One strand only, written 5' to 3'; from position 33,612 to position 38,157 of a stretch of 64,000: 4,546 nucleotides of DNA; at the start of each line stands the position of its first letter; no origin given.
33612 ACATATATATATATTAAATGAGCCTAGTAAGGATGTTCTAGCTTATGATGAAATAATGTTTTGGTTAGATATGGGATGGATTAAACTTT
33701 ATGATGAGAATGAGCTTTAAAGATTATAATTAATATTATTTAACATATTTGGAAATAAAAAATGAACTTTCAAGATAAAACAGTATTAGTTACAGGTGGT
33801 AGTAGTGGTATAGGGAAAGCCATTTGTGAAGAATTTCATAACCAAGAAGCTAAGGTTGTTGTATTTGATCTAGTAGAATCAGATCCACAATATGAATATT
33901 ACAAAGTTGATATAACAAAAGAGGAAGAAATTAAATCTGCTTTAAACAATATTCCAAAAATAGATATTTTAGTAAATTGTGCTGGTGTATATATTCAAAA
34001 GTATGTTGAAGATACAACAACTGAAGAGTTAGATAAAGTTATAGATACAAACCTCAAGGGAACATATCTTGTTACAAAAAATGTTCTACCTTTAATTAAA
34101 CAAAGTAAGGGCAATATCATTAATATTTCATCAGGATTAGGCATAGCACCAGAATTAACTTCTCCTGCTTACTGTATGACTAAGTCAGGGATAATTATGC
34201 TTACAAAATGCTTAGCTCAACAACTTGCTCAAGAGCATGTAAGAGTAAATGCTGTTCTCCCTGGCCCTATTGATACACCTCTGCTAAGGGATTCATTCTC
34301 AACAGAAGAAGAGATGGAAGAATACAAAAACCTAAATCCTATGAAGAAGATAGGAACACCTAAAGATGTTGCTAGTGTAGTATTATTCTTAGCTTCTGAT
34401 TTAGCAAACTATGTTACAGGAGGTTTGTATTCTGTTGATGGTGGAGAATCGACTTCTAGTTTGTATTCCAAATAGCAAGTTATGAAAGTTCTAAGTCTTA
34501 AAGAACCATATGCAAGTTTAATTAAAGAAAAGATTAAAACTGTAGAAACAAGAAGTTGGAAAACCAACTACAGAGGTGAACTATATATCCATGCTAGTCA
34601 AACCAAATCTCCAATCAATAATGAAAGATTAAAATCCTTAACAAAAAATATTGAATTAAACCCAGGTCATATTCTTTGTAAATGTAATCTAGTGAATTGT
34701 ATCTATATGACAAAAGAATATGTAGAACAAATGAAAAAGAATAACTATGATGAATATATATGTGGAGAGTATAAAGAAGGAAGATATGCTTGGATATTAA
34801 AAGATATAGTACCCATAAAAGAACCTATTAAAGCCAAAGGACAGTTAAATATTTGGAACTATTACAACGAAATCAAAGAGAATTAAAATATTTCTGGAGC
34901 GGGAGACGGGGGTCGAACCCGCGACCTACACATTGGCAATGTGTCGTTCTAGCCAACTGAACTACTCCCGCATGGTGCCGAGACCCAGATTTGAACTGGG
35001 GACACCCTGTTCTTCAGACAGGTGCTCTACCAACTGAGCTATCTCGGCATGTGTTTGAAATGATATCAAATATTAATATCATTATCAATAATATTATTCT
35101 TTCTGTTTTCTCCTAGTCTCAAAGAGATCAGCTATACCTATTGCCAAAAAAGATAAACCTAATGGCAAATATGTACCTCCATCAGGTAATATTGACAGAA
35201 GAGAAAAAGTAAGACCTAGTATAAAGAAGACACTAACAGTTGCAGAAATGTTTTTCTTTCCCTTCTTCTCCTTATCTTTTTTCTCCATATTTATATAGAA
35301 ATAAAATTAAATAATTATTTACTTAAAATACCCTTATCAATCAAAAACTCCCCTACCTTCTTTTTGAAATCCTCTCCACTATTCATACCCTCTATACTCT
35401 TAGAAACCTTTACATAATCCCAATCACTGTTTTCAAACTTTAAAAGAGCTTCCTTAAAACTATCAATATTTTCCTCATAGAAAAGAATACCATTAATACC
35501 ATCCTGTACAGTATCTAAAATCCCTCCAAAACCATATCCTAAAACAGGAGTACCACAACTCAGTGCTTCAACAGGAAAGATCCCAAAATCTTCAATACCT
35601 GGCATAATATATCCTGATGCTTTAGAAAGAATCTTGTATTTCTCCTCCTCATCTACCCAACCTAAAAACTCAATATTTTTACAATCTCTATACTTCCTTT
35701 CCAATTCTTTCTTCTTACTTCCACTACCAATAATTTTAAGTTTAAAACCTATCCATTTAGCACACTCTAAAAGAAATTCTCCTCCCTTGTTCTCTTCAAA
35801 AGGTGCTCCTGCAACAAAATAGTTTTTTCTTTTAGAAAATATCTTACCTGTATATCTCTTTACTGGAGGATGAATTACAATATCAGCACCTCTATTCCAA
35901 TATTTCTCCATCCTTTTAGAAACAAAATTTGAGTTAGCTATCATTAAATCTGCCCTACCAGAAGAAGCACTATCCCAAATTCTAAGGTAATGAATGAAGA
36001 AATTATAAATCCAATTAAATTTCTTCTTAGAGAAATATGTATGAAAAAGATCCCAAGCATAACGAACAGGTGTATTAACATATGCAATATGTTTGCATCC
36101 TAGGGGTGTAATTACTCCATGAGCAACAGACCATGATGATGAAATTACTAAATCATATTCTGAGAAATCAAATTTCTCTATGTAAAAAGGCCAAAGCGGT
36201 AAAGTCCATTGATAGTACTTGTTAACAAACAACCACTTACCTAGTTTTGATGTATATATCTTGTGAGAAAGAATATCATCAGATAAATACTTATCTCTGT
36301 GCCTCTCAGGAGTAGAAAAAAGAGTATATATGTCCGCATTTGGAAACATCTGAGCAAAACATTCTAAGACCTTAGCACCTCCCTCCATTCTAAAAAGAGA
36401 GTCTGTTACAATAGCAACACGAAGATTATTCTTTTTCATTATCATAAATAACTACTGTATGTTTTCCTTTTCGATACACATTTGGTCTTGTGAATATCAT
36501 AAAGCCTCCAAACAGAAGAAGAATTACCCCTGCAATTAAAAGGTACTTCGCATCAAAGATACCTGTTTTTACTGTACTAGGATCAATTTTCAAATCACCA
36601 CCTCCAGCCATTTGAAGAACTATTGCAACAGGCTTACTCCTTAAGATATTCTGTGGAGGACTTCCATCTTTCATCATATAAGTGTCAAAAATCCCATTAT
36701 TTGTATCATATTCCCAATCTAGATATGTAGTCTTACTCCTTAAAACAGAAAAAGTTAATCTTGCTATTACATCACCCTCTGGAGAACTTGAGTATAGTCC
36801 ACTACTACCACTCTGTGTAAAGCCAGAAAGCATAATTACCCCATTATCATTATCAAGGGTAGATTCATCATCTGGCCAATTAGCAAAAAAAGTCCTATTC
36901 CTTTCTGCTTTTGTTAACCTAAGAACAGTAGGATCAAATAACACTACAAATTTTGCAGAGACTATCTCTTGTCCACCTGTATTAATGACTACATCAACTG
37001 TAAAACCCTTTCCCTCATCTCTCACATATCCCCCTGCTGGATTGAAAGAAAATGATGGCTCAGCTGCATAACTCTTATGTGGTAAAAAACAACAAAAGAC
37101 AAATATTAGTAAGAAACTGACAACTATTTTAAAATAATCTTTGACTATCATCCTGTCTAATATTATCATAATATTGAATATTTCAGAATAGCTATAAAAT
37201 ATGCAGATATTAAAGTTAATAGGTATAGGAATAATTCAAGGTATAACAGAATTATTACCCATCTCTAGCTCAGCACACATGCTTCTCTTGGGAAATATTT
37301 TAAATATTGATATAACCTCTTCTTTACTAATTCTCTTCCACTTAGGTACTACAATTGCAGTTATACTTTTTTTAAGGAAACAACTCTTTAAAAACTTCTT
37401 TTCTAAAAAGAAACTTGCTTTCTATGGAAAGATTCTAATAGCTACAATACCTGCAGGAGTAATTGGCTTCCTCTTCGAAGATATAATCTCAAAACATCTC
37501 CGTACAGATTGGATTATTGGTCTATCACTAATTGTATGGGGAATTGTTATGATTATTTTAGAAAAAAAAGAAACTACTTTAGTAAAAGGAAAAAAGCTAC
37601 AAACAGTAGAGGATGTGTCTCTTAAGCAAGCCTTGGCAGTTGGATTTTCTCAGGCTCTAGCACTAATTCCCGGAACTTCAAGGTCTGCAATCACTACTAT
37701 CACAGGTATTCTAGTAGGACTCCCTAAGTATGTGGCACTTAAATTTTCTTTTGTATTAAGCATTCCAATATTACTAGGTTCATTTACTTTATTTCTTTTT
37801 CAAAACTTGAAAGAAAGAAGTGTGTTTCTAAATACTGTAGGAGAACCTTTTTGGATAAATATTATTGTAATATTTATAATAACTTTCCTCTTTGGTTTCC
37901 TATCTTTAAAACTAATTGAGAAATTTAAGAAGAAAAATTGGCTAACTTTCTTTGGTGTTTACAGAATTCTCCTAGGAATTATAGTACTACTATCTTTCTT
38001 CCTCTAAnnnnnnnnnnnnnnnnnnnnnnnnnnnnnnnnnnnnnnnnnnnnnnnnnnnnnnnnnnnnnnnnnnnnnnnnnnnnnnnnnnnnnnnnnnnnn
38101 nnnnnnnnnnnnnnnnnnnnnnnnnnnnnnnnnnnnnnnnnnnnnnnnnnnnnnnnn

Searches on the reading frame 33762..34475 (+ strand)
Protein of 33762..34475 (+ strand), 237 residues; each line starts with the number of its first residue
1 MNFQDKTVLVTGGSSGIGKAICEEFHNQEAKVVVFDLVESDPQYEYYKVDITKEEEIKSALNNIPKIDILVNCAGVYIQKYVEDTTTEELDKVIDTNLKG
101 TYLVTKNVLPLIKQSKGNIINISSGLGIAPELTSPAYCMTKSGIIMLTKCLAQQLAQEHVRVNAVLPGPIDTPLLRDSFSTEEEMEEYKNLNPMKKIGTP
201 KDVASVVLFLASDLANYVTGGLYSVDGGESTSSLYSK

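Call 87: search_protein_families(library=pfam, proteins=[window:33762-34475:+], max_evalue=0.0001)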
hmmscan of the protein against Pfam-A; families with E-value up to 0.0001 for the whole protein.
window:33762-34475:+ (237 aa): 6 families
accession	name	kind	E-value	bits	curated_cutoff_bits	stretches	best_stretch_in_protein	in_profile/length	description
PF13561.12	adh_short_C2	-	6.1e-53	180.3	27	1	15-228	6-234/236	Enoyl-(Acyl carrier protein) reductase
PF00106.31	adh_short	-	1.9e-47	161.7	26.6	1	6-182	1-194/195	short chain dehydrogenase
PF01370.27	Epimerase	-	5.4e-09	36.2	20.9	1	8-124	1-115/240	NAD dependent epimerase/dehydratase family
PF08659.16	KR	-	2.5e-08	34.5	22.6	1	38-138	49-150/180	KR domain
PF23441.1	SDR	-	2e-05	24.6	27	0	54-228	77-254/258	SDR-like rossmann domain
PF01073.25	3Beta_HSD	-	5e-05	22.9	22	1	9-105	1-100/280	3-beta hydroxysteroid dehydrogenase/isomerase family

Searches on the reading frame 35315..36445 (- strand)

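Call 57: search_protein_families(library=pfam, proteins=[window:35315-36445:-], max_evalue=0.0001)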
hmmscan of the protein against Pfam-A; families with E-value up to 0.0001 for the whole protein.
window:35315-36445:- (376 aa): 3 families
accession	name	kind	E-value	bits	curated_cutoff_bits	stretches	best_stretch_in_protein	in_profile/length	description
PF00534.26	Glycos_transf_1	-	1.7e-21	76.9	26.4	1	205-341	13-159/172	Glycosyl transferases group 1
PF13692.12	Glyco_trans_1_4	-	7e-19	68.9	27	1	213-336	8-138/142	Glycosyl transferases group 1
PF13439.12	Glyco_transf_4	-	1.8e-05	25.3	28.5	1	67-193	43-164/170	Glycosyltransferase Family 4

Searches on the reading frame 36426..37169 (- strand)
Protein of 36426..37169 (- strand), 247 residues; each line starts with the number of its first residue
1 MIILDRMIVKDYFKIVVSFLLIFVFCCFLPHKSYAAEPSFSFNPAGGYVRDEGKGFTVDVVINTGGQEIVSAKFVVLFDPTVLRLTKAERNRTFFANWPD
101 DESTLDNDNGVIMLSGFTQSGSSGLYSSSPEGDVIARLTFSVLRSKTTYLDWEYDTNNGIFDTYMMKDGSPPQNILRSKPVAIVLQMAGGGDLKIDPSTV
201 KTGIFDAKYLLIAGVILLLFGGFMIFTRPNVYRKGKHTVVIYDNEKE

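Call 87: search_protein_families(library=pfam, proteins=[window:36426-37169:-], max_evalue=0.0001)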
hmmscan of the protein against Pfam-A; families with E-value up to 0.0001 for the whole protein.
window:36426-37169:- (247 aa): 1 family
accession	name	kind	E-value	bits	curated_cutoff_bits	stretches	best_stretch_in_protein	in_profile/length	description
PF00963.24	Cohesin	-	1.7e-07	31.9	24.1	1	53-148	13-110/139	Cohesin domain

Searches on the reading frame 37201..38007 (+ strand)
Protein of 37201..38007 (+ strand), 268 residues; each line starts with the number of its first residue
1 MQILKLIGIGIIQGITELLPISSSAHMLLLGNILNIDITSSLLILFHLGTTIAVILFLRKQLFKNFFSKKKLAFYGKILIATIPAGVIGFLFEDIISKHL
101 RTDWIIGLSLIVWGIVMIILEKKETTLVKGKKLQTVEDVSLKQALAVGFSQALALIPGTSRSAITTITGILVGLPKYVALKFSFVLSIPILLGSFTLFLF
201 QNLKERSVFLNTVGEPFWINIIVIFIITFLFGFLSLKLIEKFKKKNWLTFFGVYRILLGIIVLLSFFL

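Call 87: search_protein_families(library=pfam, proteins=[window:37201-38007:+], max_evalue=0.0001)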
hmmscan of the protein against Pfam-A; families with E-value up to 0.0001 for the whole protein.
window:37201-38007:+ (268 aa): 1 family
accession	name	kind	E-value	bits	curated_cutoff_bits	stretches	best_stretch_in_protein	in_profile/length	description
PF02673.24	BacA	-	2.2e-62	211.5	33.4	1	7-261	2-257/257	Bacitracin resistance protein BacA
